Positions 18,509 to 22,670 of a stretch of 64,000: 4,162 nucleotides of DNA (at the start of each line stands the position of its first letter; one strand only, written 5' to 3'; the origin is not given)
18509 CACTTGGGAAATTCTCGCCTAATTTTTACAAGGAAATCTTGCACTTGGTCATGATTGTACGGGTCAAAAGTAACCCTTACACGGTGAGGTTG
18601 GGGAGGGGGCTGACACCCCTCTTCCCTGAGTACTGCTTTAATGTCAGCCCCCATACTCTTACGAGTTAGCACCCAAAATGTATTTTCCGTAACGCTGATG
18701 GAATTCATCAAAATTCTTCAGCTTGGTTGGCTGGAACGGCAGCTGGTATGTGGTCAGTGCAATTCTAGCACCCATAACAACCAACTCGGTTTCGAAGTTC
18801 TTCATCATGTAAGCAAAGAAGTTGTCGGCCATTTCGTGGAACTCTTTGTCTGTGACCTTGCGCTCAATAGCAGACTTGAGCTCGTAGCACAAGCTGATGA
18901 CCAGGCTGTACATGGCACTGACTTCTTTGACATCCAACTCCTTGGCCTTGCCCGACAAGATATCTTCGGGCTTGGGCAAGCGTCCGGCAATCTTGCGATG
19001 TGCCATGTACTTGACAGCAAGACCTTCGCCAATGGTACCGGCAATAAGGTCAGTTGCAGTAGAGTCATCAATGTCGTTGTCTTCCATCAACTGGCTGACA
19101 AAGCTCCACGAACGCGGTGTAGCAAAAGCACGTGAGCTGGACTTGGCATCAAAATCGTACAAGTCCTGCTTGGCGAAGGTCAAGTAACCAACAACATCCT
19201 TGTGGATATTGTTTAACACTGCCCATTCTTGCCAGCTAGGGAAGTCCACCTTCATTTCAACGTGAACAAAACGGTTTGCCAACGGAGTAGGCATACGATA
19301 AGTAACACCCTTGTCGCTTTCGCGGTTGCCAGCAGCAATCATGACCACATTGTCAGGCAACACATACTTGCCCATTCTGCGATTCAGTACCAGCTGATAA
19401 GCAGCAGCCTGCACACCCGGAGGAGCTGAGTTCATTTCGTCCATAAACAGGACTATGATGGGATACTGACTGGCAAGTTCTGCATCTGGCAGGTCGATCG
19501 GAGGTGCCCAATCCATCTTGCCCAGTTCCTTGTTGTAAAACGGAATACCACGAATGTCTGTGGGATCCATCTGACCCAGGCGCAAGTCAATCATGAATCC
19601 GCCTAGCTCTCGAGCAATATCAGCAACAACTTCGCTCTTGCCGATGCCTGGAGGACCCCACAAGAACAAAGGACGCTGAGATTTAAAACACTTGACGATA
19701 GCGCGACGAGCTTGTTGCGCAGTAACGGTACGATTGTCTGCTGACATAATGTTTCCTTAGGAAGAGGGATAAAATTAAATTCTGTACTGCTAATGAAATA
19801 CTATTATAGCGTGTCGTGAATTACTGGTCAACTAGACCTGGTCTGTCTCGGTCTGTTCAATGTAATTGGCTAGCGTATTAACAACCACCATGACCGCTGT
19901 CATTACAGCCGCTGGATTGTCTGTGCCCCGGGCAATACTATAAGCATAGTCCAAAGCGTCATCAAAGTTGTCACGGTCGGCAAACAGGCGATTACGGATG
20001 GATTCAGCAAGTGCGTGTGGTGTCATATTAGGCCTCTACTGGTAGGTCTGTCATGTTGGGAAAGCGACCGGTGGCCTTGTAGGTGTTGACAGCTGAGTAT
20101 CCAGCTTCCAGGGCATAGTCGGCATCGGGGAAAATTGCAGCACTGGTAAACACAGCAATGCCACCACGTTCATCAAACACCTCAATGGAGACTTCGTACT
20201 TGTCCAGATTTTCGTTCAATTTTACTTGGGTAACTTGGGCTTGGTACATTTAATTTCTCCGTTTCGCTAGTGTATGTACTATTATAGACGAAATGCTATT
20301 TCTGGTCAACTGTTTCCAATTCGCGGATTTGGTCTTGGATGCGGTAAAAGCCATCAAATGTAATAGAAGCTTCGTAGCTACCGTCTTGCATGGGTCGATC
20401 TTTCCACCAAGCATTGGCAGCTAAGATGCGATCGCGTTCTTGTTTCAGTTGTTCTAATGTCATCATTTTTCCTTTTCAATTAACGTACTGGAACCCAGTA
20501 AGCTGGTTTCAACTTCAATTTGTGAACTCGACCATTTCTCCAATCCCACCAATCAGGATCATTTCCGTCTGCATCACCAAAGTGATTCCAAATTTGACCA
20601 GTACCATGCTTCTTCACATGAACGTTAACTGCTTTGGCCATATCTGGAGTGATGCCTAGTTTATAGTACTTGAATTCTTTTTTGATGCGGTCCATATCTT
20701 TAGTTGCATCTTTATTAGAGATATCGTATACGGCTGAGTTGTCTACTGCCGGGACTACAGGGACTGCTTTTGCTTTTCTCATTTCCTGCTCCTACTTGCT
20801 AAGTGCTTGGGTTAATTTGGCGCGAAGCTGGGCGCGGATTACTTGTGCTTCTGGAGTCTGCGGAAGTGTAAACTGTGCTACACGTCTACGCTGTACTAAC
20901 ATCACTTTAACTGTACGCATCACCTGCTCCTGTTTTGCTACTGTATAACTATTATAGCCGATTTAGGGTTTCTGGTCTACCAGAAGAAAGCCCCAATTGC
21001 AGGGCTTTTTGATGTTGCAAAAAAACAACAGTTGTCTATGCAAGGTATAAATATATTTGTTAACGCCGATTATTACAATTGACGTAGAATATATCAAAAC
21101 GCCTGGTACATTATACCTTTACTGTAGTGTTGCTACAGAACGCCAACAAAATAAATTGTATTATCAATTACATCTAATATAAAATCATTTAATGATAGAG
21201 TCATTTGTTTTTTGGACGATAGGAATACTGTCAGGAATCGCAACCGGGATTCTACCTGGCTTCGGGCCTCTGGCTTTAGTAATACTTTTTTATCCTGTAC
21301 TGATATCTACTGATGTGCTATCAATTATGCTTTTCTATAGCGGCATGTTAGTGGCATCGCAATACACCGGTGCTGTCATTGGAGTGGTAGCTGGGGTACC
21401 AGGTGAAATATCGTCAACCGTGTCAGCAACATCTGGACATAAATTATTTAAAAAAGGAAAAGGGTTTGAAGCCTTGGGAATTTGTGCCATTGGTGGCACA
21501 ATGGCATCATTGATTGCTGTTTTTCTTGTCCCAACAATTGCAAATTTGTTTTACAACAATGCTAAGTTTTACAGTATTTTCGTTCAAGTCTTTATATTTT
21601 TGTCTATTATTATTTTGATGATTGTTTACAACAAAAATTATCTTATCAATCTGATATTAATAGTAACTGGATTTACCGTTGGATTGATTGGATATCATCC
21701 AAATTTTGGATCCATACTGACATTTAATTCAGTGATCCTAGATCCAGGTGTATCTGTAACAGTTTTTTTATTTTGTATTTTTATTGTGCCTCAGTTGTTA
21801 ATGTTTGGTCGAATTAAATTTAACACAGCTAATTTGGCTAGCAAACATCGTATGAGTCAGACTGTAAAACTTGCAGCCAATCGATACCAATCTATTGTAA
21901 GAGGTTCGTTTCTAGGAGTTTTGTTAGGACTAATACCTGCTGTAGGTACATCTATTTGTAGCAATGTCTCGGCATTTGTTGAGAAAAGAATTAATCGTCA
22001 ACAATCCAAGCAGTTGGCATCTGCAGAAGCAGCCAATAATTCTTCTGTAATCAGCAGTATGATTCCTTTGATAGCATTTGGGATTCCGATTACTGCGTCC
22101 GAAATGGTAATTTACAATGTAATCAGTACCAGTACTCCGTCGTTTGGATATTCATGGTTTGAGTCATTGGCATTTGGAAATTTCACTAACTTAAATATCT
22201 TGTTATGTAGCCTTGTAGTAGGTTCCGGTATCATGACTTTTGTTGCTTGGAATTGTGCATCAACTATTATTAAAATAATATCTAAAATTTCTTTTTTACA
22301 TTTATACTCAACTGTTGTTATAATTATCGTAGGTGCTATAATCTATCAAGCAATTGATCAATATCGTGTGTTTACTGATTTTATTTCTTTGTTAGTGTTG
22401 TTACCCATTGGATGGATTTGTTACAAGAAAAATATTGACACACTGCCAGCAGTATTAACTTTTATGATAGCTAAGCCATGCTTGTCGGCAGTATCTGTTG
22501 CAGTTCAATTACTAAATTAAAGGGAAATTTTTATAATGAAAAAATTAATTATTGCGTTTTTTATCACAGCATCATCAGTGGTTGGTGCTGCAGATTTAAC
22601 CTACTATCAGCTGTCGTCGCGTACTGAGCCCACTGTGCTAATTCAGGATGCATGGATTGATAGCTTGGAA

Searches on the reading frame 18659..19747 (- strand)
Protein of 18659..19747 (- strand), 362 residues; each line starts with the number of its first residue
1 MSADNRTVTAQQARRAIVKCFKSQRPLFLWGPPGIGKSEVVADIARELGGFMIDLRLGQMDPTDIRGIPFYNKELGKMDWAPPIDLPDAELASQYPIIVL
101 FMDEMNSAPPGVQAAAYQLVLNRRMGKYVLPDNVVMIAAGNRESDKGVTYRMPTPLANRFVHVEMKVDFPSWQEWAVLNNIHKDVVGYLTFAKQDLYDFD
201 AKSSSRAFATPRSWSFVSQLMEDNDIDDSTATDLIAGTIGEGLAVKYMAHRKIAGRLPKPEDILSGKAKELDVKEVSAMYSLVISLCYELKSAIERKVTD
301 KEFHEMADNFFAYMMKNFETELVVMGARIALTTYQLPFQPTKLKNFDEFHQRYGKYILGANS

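Call 41: search_protein_families(library=phrogs, proteins=[window:18659-19747:-], max_evalue=0.001)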
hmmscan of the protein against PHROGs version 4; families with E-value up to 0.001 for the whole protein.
window:18659-19747:- (362 aa): 4 families
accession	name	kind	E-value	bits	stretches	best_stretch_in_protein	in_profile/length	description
phrog_1297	-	other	5.2e-100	335.9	1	3-358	4-354/356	ATPase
phrog_16335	-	other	1.3e-36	127.2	1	7-177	9-179/267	ATPase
phrog_21479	-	unknown function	1.2e-12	48.7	1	7-65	9-67/68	-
phrog_249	-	moron, auxiliary metabolic gene and host takeover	6.6e-06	26.7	1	15-174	119-282/380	porphyrin biosynthesis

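Call 42: search_protein_families(library=pfam, proteins=[window:18659-19747:-], max_evalue=0.001)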
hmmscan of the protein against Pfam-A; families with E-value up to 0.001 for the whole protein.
window:18659-19747:- (362 aa): 3 families
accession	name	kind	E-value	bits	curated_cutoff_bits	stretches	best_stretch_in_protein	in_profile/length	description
PF00004.35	AAA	-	1.9e-06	28.8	21.2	1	28-144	2-111/131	ATPase family associated with various cellular activities (AAA)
PF07726.17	AAA_3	-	2.2e-05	24.8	27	1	29-161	4-130/131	ATPase family associated with various cellular activities (AAA)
PF07728.20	AAA_5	-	0.00047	20.6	22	0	26-146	1-126/139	AAA domain (dynein-related subfamily)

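Call 44: search_dna_similar(query=window:18659-19747:-, collection=phages, mode=protein, max_rows=12)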
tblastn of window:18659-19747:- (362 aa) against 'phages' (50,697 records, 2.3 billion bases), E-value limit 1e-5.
Records with a match: 858; places in all: 859; records where one place covers at least 80% of the query: 421.
Best place of each record, by identity: <60% 858.
By first word of the organism name: Escherichia 216; Vibrio 114; Pseudomonas 112; Klebsiella 70; Erwinia 35; Salmonella 34; Pectobacterium 26; Rhizobium 20; Achromobacter 17; Cronobacter 17; and 46 more.
By host as written in the record: - 125; Escherichia coli 75; Pseudomonas aeruginosa 42; Klebsiella pneumoniae 31; Pseudomonas aeruginosa PAO1 16; Campylobacter jejuni 15; Vibrio breoganii 15; Escherichia coli K-12 14; and 238 more.
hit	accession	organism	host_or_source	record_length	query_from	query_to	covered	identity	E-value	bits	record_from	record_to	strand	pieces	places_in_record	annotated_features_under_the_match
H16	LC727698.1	Pseudomonas phage sp. 30-3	Pseudomonas aeruginosa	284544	16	361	96%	50.6%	2e-115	374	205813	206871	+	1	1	ATPase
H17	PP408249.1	Pseudomonas phage vB_Pa-PAC2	Pseudomonas aeruginosa PAO1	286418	16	361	96%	50.6%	2e-115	374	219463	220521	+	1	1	ATPase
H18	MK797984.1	Pseudomonas phage vB_PaeM_PA5oct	-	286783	16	361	96%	50.6%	2e-115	374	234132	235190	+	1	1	ATPase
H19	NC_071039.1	Pseudomonas phage vB_PaeM_PA5oct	-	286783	16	361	96%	50.6%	2e-115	374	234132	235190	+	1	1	ATPase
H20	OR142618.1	Pseudomonas phage Callisto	Pseudomonas aeruginosa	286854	16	361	96%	50.6%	2e-115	374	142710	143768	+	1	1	hypothetical protein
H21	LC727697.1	Pseudomonas phage sp. 30-2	Pseudomonas aeruginosa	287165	16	361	96%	50.6%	2e-115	374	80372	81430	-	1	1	ATPase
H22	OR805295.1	Pseudomonas phage Paride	Pseudomonas aeruginosa PAO1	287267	16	361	96%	50.6%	2e-115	374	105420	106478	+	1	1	ATPase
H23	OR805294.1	Pseudomonas phage Ettore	Pseudomonas aeruginosa PAO1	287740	16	361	96%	50.6%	2e-115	374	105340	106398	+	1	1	ATPase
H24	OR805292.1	Pseudomonas phage Cassandra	Pseudomonas aeruginosa PAO1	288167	16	361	96%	50.6%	2e-115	374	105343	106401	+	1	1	ATPase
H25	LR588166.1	Pseudomonas phage vB_PaeM_MIJ3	-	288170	16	361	96%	50.6%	2e-115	374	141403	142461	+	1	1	AAA ATPase: AAA ATPase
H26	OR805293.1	Pseudomonas phage Deifobo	Pseudomonas aeruginosa PAO1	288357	16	361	96%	50.6%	2e-115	374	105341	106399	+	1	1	ATPase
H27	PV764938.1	Sinorhizobium phage Phosso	Sinohrizobium meliloti NRRL L-50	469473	19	360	94%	44.6%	1e-97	323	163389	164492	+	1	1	AAA-ATPase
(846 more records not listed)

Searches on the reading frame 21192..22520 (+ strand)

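Call 41: search_protein_families(library=phrogs, proteins=[window:21192-22520:+], max_evalue=0.001)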
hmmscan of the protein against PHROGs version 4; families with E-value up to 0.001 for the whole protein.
window:21192-22520:+ (442 aa): 0 families

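Call 42: search_protein_families(library=pfam, proteins=[window:21192-22520:+], max_evalue=0.001)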
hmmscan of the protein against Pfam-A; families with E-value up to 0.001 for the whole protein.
window:21192-22520:+ (442 aa): 1 family
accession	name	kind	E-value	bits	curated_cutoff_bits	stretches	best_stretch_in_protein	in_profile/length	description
PF01970.21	TctA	-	4.9e-52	177.4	28.9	1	6-422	2-423/423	Tripartite tricarboxylate transporter TctA family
